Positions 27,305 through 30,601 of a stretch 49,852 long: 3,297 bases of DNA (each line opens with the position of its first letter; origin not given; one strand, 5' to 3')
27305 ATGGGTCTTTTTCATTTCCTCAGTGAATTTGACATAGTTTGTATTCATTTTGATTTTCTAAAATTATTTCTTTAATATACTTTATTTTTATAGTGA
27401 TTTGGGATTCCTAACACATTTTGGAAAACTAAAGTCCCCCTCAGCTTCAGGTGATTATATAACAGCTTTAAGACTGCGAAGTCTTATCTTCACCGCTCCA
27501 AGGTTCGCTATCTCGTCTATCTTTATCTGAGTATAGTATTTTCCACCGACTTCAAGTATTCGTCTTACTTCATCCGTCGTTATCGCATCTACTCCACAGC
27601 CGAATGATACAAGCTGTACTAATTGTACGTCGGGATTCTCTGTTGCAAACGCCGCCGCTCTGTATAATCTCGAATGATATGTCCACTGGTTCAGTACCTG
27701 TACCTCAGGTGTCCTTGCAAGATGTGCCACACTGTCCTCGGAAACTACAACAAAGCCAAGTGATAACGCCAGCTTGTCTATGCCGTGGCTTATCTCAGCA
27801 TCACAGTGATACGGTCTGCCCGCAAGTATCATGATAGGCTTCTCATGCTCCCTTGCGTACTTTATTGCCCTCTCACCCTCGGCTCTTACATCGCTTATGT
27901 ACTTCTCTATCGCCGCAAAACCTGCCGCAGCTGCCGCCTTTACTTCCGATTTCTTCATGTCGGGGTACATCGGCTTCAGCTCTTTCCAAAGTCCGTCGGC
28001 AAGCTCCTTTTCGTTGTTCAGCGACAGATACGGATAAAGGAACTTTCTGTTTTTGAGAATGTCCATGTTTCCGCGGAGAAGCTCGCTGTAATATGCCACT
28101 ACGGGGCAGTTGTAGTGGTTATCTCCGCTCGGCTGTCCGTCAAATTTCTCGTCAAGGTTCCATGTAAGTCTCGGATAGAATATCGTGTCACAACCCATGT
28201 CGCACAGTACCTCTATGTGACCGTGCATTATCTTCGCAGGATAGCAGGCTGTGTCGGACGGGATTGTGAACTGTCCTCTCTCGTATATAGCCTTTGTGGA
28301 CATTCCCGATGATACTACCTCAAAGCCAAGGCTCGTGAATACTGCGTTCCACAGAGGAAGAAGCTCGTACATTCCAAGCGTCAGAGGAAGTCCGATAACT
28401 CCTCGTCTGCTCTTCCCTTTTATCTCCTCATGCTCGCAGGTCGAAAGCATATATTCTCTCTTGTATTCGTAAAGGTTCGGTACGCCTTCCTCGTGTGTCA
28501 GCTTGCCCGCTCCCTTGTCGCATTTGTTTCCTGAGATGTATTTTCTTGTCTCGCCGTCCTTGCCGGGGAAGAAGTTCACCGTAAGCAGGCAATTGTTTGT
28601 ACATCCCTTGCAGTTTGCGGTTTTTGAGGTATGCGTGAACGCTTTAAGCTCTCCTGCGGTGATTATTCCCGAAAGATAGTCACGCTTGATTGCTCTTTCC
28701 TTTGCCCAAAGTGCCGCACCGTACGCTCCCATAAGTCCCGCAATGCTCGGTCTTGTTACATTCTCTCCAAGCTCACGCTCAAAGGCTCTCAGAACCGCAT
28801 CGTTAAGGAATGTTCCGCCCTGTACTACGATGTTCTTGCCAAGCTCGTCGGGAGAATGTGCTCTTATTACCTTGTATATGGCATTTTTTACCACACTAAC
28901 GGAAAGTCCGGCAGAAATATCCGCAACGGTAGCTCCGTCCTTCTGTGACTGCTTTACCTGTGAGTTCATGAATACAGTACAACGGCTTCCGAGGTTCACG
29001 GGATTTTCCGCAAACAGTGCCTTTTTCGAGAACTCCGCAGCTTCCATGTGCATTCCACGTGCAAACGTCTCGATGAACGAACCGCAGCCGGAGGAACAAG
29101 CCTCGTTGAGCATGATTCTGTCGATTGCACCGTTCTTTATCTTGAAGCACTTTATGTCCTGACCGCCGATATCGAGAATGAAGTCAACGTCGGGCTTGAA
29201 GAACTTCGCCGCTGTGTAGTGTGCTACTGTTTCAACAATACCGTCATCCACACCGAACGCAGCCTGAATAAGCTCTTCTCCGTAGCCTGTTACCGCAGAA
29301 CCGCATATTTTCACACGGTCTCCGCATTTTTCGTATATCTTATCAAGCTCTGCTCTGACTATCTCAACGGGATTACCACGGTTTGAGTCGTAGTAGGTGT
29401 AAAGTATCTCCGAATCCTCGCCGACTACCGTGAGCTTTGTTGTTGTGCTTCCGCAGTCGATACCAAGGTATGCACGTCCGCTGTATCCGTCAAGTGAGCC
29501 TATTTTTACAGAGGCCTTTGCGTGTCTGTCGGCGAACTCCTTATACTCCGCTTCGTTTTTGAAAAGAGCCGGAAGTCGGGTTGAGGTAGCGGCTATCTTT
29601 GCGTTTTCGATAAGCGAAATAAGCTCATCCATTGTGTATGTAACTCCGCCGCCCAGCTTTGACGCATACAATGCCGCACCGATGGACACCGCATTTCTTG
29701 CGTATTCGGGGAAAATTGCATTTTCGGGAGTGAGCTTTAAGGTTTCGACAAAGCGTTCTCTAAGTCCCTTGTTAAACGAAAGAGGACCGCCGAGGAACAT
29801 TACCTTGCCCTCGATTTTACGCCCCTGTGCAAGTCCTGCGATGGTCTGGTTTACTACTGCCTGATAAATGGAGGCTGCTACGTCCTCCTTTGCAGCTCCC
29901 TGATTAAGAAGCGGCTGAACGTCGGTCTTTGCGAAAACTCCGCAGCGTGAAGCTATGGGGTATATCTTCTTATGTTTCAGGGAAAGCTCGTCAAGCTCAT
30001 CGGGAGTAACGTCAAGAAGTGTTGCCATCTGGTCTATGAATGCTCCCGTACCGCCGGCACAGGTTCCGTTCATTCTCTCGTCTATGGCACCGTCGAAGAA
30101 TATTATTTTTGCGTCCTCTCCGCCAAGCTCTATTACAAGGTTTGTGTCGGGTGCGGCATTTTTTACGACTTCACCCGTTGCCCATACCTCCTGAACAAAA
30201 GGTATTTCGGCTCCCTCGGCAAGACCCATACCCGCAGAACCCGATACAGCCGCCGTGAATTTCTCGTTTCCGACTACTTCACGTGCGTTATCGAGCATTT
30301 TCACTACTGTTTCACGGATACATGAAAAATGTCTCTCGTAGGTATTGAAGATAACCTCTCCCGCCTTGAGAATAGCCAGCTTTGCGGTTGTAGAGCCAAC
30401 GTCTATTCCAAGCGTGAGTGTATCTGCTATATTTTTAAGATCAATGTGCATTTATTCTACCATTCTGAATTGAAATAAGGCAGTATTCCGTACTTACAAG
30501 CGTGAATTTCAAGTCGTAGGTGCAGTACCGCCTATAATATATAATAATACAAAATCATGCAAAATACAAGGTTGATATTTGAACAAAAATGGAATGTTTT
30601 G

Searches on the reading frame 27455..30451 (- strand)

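Call 7: search_protein_families(library=pfam, proteins=[window:27455-30451:-], max_evalue=0.001)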
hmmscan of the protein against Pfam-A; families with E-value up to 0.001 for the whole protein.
window:27455-30451:- (998 aa): 2 families
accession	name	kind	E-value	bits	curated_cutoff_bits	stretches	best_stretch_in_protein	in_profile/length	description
PF09989.15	DUF2229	-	2.3e-65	220.7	29.4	1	686-908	2-218/218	CoA enzyme activase uncharacterised domain (DUF2229)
PF01869.26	BcrAD_BadFG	-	6.2e-60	203.5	31.5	2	329-583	1-271/271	BadF/BadG/BcrA/BcrD ATPase family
